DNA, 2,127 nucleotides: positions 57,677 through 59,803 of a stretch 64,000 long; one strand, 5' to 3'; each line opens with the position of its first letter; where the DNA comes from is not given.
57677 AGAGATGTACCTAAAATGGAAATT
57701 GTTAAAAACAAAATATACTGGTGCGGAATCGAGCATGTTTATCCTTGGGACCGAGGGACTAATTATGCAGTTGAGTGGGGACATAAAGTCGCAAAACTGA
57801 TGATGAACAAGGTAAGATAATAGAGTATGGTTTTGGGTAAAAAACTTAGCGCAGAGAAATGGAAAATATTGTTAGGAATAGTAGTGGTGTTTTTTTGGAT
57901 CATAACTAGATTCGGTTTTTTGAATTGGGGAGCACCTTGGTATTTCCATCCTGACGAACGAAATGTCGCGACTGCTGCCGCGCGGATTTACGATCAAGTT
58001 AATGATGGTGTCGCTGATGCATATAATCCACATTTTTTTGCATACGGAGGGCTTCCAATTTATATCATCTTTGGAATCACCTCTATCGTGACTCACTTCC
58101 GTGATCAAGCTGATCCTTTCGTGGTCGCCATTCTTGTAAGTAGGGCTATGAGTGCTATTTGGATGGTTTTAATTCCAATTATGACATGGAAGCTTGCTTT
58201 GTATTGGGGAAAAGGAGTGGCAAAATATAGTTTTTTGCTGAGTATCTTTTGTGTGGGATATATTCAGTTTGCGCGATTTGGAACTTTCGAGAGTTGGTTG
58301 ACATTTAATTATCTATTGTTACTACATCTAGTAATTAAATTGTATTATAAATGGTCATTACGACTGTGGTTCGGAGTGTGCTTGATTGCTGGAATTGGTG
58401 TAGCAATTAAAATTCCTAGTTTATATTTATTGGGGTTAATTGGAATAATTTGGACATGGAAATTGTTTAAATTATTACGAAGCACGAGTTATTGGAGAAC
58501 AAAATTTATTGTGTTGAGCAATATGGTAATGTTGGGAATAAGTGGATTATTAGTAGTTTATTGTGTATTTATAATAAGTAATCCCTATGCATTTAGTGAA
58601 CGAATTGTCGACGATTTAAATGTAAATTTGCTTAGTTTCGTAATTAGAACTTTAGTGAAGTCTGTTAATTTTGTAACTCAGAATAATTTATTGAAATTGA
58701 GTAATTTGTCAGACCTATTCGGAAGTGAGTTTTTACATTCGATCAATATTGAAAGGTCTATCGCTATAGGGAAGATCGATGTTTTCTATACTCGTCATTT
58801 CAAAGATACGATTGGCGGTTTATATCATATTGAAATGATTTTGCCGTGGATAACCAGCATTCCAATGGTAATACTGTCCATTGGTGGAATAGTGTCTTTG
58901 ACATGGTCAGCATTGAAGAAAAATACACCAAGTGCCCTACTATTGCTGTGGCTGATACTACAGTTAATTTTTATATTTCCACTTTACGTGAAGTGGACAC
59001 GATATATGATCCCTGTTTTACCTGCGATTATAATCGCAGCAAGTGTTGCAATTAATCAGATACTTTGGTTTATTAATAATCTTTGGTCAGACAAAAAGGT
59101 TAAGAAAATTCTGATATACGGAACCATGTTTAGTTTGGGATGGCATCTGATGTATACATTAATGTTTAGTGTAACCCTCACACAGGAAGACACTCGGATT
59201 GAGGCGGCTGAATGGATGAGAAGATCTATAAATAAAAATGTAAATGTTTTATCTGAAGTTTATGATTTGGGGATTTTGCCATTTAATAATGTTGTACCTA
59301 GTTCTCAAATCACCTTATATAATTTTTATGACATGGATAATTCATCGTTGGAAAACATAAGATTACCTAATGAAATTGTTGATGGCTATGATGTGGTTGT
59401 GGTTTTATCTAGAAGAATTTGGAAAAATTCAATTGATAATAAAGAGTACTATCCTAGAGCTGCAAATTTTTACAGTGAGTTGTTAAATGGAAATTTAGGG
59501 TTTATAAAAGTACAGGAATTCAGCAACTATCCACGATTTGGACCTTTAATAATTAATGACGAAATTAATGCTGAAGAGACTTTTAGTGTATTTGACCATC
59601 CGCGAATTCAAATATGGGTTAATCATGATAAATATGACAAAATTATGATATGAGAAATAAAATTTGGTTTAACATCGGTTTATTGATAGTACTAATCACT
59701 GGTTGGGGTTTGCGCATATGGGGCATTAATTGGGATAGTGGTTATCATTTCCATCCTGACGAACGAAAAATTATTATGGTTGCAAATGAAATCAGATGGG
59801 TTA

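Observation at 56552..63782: Glf-like flavoprotein followed by three translationally coupled giant GT-C-type membrane proteins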

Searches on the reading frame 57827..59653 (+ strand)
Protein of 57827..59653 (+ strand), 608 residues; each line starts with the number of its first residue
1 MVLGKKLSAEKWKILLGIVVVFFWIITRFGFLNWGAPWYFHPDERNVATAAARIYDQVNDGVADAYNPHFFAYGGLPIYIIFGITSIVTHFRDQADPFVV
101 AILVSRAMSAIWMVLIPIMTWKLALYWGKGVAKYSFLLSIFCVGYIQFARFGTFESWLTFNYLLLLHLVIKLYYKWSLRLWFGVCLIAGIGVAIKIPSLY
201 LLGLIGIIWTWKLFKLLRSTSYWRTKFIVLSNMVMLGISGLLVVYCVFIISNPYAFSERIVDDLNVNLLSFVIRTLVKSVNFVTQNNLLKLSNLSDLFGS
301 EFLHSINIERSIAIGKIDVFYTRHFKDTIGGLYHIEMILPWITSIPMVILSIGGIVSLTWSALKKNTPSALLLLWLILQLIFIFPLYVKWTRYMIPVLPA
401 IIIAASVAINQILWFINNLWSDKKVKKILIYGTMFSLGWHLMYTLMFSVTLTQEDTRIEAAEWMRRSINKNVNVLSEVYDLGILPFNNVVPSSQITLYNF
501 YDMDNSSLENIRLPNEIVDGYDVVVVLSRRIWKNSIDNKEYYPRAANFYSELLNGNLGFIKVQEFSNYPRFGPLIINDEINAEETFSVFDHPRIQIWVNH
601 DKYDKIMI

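Call 3: search_protein_families(library=pfam, proteins=[window:57827-59653:+], max_evalue=0.01)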
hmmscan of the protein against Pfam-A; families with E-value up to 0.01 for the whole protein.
window:57827-59653:+ (608 aa): 0 families

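Call 4: search_protein_families(library=ncbifam, proteins=[window:57827-59653:+], max_evalue=0.01)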
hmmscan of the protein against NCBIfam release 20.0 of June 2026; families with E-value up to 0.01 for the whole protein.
window:57827-59653:+ (608 aa): 0 families

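Call 91: search_protein_representatives(protein=window:57827-59653:+)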
Query: 608 residues. Proteins with E-value up to 0.001 (for the whole library): 2092; up to 1e-10: 1248; up to 1e-30: 300. The best 150 are listed.
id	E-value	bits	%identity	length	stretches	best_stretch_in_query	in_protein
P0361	0.0e+00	1057.2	76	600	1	11-608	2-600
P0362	3.5e-108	379.3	41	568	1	14-600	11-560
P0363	6.1e-106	371.9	42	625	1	9-599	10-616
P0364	7.8e-106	371.6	40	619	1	11-604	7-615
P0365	3.4e-95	336.4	41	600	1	7-598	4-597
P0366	6.4e-95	335.5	40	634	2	281-603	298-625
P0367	5.2e-92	325.9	38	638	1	14-600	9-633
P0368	6.7e-77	276.0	38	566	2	295-602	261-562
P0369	3.2e-72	260.5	39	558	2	300-597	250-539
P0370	1.5e-68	248.4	37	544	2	300-597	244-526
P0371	9.6e-68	245.8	39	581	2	301-599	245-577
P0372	1.1e-67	245.5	39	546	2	290-595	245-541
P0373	5.7e-63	230.0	35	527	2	294-597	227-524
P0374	1.2e-62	228.9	36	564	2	301-597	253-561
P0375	1.4e-61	225.4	36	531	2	301-597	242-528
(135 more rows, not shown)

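Call 93: search_protein_families(library=pfam, alignment_id=A5, max_evalue=0.01)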
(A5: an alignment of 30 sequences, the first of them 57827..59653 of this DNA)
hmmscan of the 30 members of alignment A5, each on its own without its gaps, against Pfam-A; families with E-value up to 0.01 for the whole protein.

A. member 1, window:57827-59653:+ (608 aa): 0 families

B. families by the number of members that match (of 30 scanned): 5 families
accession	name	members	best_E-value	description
PF13231.12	PMT_2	25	9e-11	Dolichyl-phosphate-mannose-protein mannosyltransferase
PF02366.24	PMT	7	4.1e-10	Dolichyl-phosphate-mannose-protein mannosyltransferase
PF11028.14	TMEM260-like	4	7.8e-05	Protein O-mannosyl-transferase TMEM260-like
PF03901.23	Glyco_transf_22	1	0.00015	Alg9-like mannosyltransferase family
PF24541.1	Thioredox_PDIA6_C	1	0.0051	PDIA6-like, C-terminal thioredoxin-like domain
